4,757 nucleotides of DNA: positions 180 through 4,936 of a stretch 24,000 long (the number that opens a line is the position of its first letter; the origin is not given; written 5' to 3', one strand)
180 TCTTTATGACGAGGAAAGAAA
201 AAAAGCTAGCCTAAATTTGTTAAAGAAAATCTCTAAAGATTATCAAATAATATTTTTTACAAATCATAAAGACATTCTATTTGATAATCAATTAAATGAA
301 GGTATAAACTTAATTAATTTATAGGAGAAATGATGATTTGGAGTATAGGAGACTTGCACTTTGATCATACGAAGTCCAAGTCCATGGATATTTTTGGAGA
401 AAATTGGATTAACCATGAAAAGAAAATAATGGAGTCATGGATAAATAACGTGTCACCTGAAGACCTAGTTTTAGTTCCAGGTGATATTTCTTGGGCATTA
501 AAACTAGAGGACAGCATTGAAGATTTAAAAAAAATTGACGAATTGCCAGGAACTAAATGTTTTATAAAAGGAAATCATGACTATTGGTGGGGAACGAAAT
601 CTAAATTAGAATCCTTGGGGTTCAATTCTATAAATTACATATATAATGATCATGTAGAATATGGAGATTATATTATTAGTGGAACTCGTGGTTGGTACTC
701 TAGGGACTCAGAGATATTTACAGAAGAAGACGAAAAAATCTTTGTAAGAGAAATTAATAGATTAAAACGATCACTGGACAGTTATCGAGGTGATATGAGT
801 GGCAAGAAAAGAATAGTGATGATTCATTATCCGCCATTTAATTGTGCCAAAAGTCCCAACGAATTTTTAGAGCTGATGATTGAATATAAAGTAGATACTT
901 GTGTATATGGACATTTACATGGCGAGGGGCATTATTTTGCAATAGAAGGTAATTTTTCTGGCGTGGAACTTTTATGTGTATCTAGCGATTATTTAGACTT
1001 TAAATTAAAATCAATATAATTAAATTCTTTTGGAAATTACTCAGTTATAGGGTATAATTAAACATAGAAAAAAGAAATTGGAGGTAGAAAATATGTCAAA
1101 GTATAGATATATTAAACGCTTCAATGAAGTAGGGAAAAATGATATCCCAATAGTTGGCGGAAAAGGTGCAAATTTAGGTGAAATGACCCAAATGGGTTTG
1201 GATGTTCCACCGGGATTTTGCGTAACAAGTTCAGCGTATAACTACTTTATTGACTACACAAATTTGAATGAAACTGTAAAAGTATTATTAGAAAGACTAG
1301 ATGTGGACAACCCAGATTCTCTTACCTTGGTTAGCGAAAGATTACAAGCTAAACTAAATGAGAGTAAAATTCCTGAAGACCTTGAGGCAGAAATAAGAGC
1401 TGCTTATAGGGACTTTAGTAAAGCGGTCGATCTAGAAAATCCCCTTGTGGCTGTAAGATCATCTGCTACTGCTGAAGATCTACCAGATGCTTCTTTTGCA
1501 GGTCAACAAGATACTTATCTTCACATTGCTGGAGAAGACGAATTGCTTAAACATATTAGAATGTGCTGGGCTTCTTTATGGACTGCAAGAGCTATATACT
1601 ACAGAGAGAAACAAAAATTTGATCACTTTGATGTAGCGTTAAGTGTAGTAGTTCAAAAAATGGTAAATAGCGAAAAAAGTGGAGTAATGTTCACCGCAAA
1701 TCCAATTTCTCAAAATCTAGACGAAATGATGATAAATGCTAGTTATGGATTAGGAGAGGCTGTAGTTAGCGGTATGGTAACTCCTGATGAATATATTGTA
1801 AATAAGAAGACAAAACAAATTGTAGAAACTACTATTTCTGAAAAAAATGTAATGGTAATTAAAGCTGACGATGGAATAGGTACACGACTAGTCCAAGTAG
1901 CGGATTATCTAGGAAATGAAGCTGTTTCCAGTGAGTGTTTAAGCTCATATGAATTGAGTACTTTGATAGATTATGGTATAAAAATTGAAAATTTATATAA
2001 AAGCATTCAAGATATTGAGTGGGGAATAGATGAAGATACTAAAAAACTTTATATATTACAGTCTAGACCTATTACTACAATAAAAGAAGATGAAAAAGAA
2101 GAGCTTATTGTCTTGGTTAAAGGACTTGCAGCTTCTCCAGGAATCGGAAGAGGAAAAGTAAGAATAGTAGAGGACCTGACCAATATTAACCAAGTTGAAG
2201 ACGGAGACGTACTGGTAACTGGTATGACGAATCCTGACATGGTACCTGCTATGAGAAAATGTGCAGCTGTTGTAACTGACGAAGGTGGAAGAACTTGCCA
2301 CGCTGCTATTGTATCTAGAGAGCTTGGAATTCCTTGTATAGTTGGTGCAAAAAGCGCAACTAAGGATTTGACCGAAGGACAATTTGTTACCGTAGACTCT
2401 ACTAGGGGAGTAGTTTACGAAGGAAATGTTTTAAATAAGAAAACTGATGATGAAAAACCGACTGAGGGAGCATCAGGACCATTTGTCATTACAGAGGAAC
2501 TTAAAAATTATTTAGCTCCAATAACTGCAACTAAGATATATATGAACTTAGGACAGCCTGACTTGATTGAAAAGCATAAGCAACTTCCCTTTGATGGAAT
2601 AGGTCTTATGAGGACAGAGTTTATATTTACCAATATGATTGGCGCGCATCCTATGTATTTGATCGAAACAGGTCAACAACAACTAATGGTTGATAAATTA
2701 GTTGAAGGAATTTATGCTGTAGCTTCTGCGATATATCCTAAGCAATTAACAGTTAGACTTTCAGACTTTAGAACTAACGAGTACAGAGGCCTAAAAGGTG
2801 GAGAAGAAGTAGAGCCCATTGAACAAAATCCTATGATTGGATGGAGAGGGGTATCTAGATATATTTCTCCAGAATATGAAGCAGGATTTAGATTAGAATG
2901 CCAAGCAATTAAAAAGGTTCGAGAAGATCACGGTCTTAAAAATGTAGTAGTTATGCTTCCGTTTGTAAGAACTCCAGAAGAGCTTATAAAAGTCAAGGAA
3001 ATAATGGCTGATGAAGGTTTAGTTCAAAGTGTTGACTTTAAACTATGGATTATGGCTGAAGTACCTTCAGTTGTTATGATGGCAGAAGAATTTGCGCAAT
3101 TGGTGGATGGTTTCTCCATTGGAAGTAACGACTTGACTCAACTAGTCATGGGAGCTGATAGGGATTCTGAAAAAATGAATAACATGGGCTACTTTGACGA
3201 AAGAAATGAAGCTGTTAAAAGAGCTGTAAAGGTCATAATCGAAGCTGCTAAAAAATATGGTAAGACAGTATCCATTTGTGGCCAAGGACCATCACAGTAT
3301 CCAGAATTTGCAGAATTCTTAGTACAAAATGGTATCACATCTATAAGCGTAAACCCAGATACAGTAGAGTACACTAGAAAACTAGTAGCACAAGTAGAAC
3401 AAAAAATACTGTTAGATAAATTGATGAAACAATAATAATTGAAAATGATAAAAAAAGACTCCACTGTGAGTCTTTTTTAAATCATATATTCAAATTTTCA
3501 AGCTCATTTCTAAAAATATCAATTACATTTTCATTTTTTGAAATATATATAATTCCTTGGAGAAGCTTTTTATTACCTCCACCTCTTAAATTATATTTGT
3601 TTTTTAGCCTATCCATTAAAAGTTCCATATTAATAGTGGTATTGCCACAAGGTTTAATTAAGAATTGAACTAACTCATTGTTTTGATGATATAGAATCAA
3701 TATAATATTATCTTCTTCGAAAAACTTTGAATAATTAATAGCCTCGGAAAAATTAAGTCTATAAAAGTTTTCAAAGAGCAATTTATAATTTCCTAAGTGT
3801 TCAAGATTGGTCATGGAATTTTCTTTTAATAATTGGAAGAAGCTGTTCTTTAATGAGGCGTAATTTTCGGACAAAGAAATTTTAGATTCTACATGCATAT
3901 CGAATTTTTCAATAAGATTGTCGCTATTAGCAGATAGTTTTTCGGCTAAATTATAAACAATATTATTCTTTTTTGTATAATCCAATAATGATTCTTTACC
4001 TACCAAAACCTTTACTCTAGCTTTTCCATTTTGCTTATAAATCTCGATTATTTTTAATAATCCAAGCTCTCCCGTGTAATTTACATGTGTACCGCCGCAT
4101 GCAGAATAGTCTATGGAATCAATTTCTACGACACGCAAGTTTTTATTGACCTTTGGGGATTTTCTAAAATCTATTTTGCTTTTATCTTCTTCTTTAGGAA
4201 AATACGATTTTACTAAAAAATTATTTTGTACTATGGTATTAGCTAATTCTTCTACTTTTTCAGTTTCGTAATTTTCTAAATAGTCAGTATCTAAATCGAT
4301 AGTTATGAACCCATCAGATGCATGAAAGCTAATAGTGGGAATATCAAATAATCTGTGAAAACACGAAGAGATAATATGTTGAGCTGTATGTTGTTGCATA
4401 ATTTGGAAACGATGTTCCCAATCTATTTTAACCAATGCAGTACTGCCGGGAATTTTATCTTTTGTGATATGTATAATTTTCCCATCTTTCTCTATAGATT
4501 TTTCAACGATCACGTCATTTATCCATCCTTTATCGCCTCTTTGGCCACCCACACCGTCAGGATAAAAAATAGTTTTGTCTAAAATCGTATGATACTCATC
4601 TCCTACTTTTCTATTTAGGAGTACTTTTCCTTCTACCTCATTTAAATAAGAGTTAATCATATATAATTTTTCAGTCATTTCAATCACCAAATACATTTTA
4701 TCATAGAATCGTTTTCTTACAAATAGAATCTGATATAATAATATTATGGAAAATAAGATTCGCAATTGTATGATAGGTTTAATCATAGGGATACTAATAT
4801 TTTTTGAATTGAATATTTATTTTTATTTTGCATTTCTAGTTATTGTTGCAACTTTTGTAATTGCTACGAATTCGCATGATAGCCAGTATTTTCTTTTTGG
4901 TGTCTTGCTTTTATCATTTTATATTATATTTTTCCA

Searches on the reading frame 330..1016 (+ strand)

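Call 25: search_protein_families(library=pfam, proteins=[window:330-1016:+], max_evalue=0.00001)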
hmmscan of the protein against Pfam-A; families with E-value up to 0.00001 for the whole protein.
window:330-1016:+ (229 aa): 2 families
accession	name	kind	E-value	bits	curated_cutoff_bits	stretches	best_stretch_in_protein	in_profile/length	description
PF00149.33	Metallophos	-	4.4e-14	53.8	21.5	1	1-198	1-190/191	Calcineurin-like phosphoesterase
PF12850.12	Metallophos_2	-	1.8e-06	28.5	27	1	1-198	1-118/154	Calcineurin-like phosphoesterase superfamily domain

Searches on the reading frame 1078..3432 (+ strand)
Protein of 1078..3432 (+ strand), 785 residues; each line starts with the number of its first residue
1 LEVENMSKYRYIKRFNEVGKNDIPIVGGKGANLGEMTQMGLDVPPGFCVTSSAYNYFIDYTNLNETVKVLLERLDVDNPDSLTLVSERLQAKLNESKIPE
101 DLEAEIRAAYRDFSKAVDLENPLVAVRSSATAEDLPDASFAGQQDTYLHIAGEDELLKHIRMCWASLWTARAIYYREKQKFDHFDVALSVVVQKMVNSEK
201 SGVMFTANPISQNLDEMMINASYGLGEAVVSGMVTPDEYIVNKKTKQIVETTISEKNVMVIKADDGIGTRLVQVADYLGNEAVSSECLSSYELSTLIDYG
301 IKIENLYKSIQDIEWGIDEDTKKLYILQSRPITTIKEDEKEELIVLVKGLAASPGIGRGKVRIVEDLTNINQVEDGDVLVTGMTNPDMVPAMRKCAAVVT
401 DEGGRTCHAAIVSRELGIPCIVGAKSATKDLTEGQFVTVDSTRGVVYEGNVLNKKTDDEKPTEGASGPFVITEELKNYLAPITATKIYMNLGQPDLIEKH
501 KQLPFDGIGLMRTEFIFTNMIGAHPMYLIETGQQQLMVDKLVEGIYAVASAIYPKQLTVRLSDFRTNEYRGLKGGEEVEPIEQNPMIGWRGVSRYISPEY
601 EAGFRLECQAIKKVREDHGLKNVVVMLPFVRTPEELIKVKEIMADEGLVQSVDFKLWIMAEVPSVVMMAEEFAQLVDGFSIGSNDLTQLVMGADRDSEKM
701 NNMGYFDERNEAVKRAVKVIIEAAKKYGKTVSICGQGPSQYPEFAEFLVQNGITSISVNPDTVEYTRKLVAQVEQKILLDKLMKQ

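Call 25: search_protein_families(library=pfam, proteins=[window:1078-3432:+], max_evalue=0.00001)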
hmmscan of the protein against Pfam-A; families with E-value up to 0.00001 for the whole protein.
window:1078-3432:+ (785 aa): 3 families
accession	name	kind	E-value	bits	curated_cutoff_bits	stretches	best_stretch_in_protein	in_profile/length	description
PF01326.24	PPDK_N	-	4.4e-118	394.7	27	1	24-342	2-319/328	Pyruvate phosphate dikinase, AMP/ATP-binding domain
PF02896.24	PEP-utilizers_C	-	5.8e-75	252.6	22.8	1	474-774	9-292/293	PEP-utilising enzyme, PEP-binding domain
PF00391.29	PEP-utilizers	-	5.2e-28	96.9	23.1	1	374-444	2-72/72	PEP-utilising enzyme, mobile domain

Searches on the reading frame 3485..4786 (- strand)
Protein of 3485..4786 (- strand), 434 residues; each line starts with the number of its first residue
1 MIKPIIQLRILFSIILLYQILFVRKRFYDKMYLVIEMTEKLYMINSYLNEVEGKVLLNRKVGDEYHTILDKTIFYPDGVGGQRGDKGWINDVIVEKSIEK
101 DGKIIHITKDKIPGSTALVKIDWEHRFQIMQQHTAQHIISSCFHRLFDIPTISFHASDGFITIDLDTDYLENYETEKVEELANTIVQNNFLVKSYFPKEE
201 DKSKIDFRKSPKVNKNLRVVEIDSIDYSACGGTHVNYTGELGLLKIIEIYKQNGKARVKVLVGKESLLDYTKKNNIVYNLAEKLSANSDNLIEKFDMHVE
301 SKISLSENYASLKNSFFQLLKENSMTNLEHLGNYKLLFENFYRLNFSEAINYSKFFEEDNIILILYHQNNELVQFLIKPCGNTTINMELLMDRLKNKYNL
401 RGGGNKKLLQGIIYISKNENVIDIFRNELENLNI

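Call 25: search_protein_families(library=pfam, proteins=[window:3485-4786:-], max_evalue=0.00001)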
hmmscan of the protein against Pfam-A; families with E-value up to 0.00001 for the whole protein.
window:3485-4786:- (434 aa): 1 family
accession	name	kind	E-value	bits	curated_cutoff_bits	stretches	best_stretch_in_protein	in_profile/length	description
PF07973.19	tRNA_SAD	-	8.5e-10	38.9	24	1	217-256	1-37/44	Threonyl and Alanyl tRNA synthetase second additional domain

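Call 44: search_protein_families(library=ncbifam, proteins=[window:3485-4786:-], max_evalue=0.001)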
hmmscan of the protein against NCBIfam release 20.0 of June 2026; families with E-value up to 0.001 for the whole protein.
window:3485-4786:- (434 aa): 4 families
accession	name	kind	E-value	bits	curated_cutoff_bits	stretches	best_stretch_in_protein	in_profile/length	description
TIGR03683.1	A-tRNA_syn_arch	equivalog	3.2e-47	161.3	744.7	1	32-416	495-887/902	alanine--tRNA ligase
NF040865.1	a_tRNA_ed_AlaXM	equivalog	6.9e-40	137.2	300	1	38-257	1-226/234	alanyl-tRNA editing protein AlaXM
TIGR00344.1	alaS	equivalog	2.8e-38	131.7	457.05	1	56-411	473-845/847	alanine--tRNA ligase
NF002436.0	PRK01584.1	equivalog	9e-06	24.4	529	1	170-259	497-589/595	alanine--tRNA ligase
